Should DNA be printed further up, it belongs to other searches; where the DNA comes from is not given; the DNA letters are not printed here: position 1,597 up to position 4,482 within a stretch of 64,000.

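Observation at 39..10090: Repeated modules of an orphan OmpR-type regulator, a tandem-SBP lipoprotein and a small Cys-rich secreted protein, next to an ABC exporter pair and a TlpA-like oxidoreductase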

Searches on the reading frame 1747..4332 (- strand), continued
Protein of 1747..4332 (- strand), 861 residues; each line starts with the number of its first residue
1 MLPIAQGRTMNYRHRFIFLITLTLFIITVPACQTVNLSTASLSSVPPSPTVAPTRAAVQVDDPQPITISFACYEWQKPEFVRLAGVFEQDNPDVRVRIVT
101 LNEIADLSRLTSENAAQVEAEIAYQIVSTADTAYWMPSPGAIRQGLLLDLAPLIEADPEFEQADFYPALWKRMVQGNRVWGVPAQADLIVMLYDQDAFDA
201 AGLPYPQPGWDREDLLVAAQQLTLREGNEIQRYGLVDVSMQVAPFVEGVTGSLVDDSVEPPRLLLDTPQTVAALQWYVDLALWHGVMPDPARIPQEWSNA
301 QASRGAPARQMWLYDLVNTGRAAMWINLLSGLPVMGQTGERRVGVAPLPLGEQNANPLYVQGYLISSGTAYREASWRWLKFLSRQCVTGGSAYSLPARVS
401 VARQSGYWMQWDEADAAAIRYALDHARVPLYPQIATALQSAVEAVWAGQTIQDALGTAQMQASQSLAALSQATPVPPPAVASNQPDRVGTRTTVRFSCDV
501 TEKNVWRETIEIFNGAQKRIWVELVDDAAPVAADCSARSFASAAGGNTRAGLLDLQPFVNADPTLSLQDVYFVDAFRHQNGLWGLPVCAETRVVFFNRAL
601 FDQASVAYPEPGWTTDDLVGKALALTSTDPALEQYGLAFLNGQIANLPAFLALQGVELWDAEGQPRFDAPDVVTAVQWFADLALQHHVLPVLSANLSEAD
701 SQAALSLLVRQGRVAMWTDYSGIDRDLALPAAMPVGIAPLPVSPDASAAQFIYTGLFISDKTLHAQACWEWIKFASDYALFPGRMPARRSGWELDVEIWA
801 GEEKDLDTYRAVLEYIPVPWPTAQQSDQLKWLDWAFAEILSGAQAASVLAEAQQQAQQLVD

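Call 76: fold_search(model_id=the predicted structure, library=pdb)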
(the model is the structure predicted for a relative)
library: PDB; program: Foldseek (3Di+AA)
matches with E <= 10: 1357; with E <= 0.001: 1037
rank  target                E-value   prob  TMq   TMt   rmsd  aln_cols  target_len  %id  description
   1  5f7v_A                1.4e-22  1.00  0.36  0.74   4.9       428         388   18  ABC substrate-binding protein Lmo0181 from Listeria monocytogenes in complex with cycloalternan (released 2016-09-07)
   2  1eu8_A                6.3e-21  1.00  0.35  0.67   6.0       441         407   21  STRUCTURE OF TREHALOSE MALTOSE BINDING PROTEIN FROM THERMOCOCCUS LITORALIS (released 2001-03-14)
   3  5ci5_B                1.2e-20  1.00  0.36  0.70   5.5       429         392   20  Crystal Structure of an ABC transporter Solute Binding Protein from Thermotoga Lettingae TMO (Tlet_1705, TARGET EFI-51 (released 2015-07-22)
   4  4qsd_A                1.3e-20  1.00  0.35  0.71   5.4       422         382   18  Crystal structure of atu4361 sugar transporter from Agrobacterium Fabrum C58, target efi-510558, with bound sucrose (released 2014-08-06)
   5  5ci5_A                3.9e-20  1.00  0.35  0.68   5.9       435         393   20  Crystal Structure of an ABC transporter Solute Binding Protein from Thermotoga Lettingae TMO (Tlet_1705, TARGET EFI-51 (released 2015-07-22)
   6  6dtr                  5.7e-20  1.00  0.38  0.78   4.3       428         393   19  Apo T. maritima MalE3 (released 2018-09-19)
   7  4qrz_A                1.3e-19  1.00  0.34  0.69   5.6       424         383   18  Crystal structure of sugar transporter atu4361 from agrobacterium fabrum c58, target efi-510558, with bound maltotrios (released 2014-07-16)
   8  4rjz                  1.5e-19  1.00  0.36  0.76   4.4       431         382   18  Crystal structure of ATU4361 sugar transporter from Agrobacterium fabrum C58, target EFI-510558, an open conformation (released 2014-11-05)
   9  6dtq_A                2.4e-19  1.00  0.34  0.67   5.8       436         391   18  Maltose bound T. maritima MalE3 (released 2018-09-19)
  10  5ysf_A                2.5e-19  1.00  0.34  0.68   5.6       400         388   17  Crystal structure of beta-1,2-glucooligosaccharide binding protein in complex with sophoropentaose (released 2018-05-02)
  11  6ffl_A                4.4e-19  1.00  0.34  0.67   5.7       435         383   15  Maltose/maltodextrin-binding domain MalE from Bdellovibrio bacteriovorus bound to maltotriose (released 2018-01-24)
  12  5iai                  4.6e-19  1.00  0.34  0.65   6.4       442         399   21  Crystal structure of ABC transporter Solute Binding Protein Arad_9887 from Agrobacterium radiobacter K84, target EFI-510 (released 2016-03-09)
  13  4rk2_B                5.7e-19  1.00  0.37  0.74   4.6       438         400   17  Crystal structure of sugar transporter RHE_PF00321 from Rhizobium etli, target EFI-510806, an open conformation (released 2014-11-05)
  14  5ysd_A                1.3e-18  1.00  0.34  0.69   5.4       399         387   18  Crystal structure of beta-1,2-glucooligosaccharide binding protein in complex with sophorotriose (released 2018-05-02)
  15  5yse_A                1.9e-18  1.00  0.34  0.69   5.4       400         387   18  Crystal structure of beta-1,2-glucooligosaccharide binding protein in complex with sophorotetraose (released 2018-05-02)
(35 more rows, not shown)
